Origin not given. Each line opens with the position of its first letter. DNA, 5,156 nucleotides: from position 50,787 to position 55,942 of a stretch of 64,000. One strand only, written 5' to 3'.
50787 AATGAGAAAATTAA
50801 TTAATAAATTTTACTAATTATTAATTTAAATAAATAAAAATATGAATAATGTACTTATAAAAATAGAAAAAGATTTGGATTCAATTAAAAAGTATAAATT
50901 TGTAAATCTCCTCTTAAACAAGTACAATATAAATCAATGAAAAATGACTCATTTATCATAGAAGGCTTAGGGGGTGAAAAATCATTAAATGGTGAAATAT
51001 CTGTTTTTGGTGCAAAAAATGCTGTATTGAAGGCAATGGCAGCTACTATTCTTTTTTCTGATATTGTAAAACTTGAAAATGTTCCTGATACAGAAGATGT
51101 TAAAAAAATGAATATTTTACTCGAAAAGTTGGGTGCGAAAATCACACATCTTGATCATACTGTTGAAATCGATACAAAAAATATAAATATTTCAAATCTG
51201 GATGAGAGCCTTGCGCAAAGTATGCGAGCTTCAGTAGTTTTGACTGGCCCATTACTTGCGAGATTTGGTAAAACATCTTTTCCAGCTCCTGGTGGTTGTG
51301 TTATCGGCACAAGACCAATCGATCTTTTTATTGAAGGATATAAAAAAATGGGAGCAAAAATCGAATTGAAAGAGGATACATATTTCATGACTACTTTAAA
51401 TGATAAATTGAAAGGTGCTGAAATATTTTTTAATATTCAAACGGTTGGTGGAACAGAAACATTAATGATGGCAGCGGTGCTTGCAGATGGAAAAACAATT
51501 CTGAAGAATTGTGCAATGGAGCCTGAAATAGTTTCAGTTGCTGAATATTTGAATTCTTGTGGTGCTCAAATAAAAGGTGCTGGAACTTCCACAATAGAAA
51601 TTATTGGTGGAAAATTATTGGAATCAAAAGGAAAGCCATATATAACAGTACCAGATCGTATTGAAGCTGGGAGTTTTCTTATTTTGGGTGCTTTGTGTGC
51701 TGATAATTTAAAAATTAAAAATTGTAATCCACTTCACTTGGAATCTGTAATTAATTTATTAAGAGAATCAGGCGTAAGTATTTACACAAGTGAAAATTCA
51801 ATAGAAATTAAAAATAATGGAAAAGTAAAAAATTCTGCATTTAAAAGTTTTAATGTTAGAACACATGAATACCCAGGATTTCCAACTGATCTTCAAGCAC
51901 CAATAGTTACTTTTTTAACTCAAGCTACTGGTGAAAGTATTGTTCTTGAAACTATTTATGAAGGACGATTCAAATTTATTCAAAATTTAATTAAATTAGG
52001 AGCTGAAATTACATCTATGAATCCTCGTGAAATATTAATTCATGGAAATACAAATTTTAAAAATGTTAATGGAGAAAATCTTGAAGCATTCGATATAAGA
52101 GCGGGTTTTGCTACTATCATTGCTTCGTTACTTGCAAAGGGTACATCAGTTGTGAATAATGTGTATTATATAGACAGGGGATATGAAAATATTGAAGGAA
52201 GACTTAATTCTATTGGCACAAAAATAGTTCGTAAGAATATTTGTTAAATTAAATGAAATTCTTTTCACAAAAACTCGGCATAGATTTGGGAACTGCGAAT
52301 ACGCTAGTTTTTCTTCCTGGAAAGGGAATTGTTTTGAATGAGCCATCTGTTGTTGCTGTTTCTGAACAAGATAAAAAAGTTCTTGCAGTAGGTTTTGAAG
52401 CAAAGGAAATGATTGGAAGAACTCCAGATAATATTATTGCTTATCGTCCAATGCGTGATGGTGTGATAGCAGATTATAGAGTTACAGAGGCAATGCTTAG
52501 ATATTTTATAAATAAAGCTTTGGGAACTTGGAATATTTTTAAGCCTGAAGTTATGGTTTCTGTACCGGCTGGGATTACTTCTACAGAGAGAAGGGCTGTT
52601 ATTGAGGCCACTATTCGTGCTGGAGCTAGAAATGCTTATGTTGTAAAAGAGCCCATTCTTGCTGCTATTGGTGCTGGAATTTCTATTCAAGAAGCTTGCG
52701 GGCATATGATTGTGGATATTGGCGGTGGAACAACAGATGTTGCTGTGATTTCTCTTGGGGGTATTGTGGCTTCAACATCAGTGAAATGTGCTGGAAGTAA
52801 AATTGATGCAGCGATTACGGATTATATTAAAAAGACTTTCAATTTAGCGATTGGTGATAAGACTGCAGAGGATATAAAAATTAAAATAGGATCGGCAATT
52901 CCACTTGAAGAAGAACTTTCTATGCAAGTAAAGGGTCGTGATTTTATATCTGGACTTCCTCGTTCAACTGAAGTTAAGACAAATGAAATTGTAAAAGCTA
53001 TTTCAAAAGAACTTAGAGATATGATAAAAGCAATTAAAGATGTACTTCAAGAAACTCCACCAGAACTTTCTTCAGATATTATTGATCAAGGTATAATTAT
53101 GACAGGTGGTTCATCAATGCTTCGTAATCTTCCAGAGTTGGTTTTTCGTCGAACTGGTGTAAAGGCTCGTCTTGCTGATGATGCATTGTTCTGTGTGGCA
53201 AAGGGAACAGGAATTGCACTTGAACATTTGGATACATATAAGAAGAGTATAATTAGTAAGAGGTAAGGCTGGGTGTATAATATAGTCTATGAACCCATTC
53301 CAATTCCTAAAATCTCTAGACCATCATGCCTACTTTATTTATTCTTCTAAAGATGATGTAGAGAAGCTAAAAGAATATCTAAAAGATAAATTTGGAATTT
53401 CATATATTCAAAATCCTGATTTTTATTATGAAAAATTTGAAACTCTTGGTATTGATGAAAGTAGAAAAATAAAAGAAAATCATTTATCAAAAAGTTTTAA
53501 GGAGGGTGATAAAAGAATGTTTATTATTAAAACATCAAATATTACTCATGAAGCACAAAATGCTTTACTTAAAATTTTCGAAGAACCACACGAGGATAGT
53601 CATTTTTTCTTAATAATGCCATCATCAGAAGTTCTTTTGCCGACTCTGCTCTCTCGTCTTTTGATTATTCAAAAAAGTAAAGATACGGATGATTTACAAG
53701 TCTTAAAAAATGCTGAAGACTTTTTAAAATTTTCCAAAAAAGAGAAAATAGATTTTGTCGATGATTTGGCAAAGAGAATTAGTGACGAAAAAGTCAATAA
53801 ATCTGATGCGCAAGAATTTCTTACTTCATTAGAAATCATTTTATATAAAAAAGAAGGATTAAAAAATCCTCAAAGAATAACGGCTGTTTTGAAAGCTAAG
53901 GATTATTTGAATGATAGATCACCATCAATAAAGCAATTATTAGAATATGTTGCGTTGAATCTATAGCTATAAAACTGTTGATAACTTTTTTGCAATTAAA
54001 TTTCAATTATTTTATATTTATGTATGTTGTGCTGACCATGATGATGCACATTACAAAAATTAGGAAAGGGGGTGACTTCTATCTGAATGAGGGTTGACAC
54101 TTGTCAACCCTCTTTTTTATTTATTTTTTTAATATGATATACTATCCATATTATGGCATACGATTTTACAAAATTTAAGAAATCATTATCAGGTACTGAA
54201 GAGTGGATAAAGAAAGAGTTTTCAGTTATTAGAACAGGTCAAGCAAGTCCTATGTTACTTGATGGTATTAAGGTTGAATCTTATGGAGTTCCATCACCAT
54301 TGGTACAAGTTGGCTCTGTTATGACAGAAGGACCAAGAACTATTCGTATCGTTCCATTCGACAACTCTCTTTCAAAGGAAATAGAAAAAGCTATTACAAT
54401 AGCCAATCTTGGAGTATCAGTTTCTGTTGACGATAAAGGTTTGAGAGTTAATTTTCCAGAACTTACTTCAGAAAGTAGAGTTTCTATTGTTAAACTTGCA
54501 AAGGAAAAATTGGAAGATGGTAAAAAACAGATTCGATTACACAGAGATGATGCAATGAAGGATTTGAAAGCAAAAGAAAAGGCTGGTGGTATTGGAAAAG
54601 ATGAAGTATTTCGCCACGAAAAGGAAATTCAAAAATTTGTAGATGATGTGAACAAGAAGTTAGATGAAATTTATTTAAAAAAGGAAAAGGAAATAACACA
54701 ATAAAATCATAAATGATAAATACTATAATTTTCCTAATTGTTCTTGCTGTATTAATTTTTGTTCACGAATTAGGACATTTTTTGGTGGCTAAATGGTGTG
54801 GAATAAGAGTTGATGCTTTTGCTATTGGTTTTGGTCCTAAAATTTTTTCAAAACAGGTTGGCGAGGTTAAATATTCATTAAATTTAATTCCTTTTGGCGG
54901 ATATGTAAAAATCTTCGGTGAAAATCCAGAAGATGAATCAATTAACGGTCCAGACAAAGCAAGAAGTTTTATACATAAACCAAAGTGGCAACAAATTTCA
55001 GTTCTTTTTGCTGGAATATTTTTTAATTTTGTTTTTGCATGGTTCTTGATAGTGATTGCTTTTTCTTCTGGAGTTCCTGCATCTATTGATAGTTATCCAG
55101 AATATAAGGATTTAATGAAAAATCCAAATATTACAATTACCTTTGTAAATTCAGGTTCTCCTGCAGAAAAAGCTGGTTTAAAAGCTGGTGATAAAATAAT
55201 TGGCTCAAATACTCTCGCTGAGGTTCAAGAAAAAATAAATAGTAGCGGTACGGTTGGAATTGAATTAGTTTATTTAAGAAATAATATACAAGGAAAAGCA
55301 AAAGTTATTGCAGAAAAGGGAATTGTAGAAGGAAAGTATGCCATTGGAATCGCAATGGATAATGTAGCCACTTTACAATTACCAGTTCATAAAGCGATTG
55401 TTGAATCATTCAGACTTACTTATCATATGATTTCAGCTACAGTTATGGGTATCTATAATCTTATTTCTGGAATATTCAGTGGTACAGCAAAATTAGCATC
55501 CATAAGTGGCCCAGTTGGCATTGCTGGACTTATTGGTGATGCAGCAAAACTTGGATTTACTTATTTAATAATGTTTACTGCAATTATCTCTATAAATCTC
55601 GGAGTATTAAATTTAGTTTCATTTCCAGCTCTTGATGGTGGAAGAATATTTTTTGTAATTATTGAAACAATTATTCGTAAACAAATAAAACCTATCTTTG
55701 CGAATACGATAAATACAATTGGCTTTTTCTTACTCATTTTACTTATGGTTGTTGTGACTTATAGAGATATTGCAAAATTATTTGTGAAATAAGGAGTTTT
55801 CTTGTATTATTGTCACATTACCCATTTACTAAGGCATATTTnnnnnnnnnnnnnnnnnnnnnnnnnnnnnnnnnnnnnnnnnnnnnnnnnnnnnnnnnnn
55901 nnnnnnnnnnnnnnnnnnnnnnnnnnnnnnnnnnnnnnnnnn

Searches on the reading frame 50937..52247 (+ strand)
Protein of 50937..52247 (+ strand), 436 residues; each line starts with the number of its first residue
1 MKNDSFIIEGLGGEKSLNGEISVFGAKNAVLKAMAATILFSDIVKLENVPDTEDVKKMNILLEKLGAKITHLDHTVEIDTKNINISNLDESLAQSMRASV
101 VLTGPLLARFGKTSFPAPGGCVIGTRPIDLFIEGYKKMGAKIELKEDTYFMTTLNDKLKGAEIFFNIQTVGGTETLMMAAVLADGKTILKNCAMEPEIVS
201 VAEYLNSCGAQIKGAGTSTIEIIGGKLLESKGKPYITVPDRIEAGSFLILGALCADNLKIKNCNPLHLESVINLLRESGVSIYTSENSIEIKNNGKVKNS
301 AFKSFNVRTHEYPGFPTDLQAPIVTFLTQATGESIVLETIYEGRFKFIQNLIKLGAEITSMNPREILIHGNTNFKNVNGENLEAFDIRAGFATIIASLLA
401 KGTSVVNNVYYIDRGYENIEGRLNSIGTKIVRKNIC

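Call 9: search_protein_families(library=pfam, proteins=[window:50937-52247:+], max_evalue=0.001)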
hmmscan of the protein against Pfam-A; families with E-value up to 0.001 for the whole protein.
window:50937-52247:+ (436 aa): 1 family
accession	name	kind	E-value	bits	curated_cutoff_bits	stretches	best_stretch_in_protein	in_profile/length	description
PF00275.25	EPSP_synthase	-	3.7e-76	256.9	22.8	1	14-423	4-417/417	EPSP synthase (3-phosphoshikimate 1-carboxyvinyltransferase)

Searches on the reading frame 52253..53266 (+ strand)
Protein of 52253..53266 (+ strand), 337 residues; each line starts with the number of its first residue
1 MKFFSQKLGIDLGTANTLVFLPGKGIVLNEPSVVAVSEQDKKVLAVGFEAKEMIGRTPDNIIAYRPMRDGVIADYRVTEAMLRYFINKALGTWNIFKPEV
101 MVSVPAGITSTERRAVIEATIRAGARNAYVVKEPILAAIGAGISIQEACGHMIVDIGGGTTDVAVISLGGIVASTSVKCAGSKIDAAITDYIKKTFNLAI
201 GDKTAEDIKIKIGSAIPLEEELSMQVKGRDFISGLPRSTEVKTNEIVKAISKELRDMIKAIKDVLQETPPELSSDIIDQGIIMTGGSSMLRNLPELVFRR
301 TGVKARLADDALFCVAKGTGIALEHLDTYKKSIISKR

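Call 9: search_protein_families(library=pfam, proteins=[window:52253-53266:+], max_evalue=0.001)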
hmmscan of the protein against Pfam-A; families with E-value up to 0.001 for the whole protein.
window:52253-53266:+ (337 aa): 5 families
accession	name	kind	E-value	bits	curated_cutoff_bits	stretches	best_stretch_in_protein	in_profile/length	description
PF06723.19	MreB_Mbl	-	1.5e-134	448.4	27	1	6-330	2-326/327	MreB/Mbl protein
PF00012.26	HSP70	-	9.4e-13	47.7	20.6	1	99-304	135-353/599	Hsp70 protein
PF14450.12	FtsA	-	8e-12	46.1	31.8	1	153-309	2-111/127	Cell division protein FtsA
PF00022.25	Actin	-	1.1e-11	44.4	27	1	31-195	31-190/410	Actin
PF21522.3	MreB-like_C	-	0.00025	22.1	27.8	1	153-264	1-107/123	Archaeal actin homologue MreB-like, C-terminal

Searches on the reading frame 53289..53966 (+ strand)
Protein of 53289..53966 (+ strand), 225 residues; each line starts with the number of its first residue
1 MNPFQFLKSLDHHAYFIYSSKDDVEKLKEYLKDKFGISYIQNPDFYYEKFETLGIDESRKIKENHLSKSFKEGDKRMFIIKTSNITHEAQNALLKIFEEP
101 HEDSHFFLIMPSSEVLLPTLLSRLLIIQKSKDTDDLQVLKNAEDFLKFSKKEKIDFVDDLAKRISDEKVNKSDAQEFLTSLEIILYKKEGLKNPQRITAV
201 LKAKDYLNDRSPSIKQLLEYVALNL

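Call 9: search_protein_families(library=pfam, proteins=[window:53289-53966:+], max_evalue=0.001)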
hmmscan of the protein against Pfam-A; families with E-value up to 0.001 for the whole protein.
window:53289-53966:+ (225 aa): 1 family
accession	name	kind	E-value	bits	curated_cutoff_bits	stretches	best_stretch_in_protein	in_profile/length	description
PF13177.12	DNA_pol3_delta2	-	1.3e-15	58.2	27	1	50-128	78-156/161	DNA polymerase III, delta subunit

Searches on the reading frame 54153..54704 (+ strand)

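Call 9: search_protein_families(library=pfam, proteins=[window:54153-54704:+], max_evalue=0.001)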
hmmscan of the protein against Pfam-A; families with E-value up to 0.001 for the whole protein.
window:54153-54704:+ (183 aa): 1 family
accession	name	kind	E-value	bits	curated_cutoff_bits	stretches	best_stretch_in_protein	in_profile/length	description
PF01765.24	RRF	-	3.7e-50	170.4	29.7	1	20-181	2-163/164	Ribosome recycling factor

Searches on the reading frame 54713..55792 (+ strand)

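Call 9: search_protein_families(library=pfam, proteins=[window:54713-55792:+], max_evalue=0.001)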
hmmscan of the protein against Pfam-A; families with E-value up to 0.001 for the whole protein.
window:54713-55792:+ (359 aa): 4 families
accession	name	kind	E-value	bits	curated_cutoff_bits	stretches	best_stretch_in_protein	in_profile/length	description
PF02163.28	Peptidase_M50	-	1.5e-59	201.5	27.2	1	7-344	2-221/221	Peptidase family M50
PF17820.7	PDZ_6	-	1.7e-05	24.9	27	1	142-163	2-23/54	PDZ domain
PF00595.29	PDZ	-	2.3e-05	25.1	23.2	1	137-164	24-51/81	PDZ domain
PF13180.12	PDZ_2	-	0.00085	20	27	0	137-167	11-41/80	PDZ domain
